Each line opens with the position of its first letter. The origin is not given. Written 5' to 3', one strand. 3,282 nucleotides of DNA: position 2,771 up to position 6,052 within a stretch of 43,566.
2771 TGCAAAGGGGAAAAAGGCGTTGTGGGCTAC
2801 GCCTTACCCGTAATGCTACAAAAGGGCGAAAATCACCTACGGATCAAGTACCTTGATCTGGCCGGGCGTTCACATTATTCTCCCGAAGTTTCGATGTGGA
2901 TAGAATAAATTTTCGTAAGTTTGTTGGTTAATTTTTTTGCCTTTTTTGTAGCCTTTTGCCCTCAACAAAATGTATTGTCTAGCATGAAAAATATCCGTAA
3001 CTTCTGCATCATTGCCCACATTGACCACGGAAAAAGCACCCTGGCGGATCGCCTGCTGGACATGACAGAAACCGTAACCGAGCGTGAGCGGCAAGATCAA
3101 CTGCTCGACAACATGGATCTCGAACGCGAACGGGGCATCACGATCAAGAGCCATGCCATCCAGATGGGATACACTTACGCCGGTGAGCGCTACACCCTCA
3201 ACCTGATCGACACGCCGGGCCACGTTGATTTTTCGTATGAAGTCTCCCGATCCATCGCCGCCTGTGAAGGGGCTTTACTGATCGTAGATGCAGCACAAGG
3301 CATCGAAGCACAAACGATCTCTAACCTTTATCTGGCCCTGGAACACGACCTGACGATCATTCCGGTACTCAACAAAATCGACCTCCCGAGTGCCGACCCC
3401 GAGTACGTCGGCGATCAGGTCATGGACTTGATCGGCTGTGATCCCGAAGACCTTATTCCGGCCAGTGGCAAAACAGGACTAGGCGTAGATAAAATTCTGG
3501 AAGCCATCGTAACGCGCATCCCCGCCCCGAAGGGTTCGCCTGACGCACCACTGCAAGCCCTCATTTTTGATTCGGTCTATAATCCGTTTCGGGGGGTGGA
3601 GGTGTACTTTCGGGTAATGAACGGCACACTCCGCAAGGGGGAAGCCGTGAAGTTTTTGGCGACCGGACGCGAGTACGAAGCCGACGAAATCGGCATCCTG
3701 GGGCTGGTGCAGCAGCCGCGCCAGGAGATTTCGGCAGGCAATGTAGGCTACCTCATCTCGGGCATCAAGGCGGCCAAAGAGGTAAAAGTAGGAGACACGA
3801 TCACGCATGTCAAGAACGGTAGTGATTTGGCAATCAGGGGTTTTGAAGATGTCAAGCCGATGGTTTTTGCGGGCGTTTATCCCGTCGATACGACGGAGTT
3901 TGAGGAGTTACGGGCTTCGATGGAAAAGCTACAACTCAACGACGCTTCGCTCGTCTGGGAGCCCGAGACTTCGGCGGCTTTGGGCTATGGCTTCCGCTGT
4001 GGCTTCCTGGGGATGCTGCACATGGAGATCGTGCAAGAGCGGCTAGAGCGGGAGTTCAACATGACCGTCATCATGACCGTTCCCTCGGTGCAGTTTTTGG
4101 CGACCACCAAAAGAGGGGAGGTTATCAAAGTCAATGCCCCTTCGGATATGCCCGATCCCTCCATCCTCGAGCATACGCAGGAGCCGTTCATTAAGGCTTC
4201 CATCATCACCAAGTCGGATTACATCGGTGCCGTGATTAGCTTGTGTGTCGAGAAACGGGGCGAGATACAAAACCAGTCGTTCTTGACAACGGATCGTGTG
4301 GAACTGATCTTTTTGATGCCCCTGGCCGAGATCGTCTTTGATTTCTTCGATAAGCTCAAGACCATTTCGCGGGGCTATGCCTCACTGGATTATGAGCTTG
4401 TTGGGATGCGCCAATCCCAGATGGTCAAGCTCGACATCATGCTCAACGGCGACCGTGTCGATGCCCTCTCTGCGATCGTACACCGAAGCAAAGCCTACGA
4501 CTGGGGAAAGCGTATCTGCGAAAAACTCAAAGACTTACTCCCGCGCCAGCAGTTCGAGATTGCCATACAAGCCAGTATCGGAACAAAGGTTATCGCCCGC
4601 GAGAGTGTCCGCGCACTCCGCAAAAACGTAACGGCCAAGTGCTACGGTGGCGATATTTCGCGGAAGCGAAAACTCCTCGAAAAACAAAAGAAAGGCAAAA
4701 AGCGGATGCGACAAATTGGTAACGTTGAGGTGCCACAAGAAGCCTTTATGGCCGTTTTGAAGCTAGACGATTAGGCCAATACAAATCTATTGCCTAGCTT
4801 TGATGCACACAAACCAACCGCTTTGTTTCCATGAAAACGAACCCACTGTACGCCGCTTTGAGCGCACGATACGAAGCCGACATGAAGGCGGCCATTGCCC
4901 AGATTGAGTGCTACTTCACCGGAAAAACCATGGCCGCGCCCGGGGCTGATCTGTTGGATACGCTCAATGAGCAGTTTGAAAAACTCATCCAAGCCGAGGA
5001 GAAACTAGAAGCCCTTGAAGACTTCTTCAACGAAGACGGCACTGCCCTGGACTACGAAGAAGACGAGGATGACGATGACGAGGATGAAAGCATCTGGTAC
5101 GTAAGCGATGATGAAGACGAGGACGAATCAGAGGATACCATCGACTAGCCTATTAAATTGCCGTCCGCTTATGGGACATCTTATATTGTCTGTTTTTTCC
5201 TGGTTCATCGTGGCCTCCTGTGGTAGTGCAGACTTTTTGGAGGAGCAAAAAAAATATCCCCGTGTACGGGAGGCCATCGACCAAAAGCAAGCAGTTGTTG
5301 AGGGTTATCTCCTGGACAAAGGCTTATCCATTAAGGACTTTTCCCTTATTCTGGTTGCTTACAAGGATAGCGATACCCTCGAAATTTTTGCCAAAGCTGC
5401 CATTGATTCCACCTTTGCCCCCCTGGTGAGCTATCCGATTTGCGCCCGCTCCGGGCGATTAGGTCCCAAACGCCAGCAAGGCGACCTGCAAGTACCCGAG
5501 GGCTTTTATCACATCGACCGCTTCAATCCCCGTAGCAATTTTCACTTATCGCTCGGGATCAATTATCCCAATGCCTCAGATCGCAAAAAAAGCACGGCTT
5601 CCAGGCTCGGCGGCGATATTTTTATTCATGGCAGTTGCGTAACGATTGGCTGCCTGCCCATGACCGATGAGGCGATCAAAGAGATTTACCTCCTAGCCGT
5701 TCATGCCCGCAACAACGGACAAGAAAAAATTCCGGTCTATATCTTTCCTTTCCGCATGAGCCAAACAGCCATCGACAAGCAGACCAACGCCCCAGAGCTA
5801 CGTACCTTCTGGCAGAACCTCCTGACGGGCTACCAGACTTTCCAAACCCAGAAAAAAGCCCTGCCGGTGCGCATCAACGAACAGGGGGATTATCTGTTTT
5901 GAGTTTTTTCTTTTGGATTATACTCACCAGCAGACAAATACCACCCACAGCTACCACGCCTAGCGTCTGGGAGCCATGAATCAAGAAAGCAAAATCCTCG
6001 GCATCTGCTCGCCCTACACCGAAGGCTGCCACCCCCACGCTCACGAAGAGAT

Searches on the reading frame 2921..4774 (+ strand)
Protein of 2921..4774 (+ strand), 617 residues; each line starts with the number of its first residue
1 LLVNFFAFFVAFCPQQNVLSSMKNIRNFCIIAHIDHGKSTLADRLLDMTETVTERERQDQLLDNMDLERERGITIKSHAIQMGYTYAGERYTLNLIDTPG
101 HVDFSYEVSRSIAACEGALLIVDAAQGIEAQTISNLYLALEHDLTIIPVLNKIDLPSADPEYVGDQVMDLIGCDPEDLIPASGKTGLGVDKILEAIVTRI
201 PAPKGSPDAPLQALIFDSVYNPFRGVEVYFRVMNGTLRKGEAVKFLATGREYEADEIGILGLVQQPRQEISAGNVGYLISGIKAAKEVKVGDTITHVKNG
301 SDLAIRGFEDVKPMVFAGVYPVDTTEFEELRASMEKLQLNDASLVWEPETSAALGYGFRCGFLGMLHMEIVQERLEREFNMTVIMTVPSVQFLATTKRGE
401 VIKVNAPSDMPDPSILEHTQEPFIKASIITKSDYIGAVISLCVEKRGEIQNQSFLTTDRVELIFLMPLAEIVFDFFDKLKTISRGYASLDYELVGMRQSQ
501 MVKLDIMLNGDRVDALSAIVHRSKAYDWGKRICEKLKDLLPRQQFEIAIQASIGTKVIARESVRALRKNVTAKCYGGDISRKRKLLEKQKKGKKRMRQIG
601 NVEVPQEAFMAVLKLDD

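Call 65: search_protein_families(library=pfam, proteins=[window:2921-4774:+], max_evalue=0.001)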
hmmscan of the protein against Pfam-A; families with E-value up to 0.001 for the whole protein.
window:2921-4774:+ (617 aa): 7 families
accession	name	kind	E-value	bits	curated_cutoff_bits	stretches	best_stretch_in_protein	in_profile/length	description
PF00009.33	GTP_EFTU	-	2.1e-55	187.7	26.5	1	23-201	1-187/188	Elongation factor Tu GTP binding domain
PF06421.17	LepA_C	-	8.5e-52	174.2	29.7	1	508-614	1-107/107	GTP-binding protein LepA C-terminus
PF00679.30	EFG_C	-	9.5e-19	67.7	27.9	1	420-505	3-87/89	Elongation factor G C-terminus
PF03144.31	GTP_EFTU_D2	-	1.4e-09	38.6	30.3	1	225-295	1-73/73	Elongation factor Tu domain 2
PF14492.12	EFG_III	-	3.6e-05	24.2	27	1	312-385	3-73/75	Elongation Factor G, domain III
PF16658.11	RF3_C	-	6.9e-05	23.1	40.1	1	312-396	8-89/132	Class II release factor RF3, C-terminal domain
PF22042.2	EF-G_D2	-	0.00081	19.9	27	0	210-251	1-40/84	Elongation factor G domain 2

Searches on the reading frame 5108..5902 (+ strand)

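Call 27: search_protein_families(library=ncbifam, proteins=[window:5108-5902:+], max_evalue=0.01)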
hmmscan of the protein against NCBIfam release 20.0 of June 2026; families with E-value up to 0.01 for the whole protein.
window:5108-5902:+ (264 aa): 1 family
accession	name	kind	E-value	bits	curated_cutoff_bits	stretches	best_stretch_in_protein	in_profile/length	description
NF040599.1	LdtF_DpaA_YafK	equivalog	4.2e-43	147.2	365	1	82-262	45-220/242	peptidoglycan meso-diaminopimelic acid protein amidase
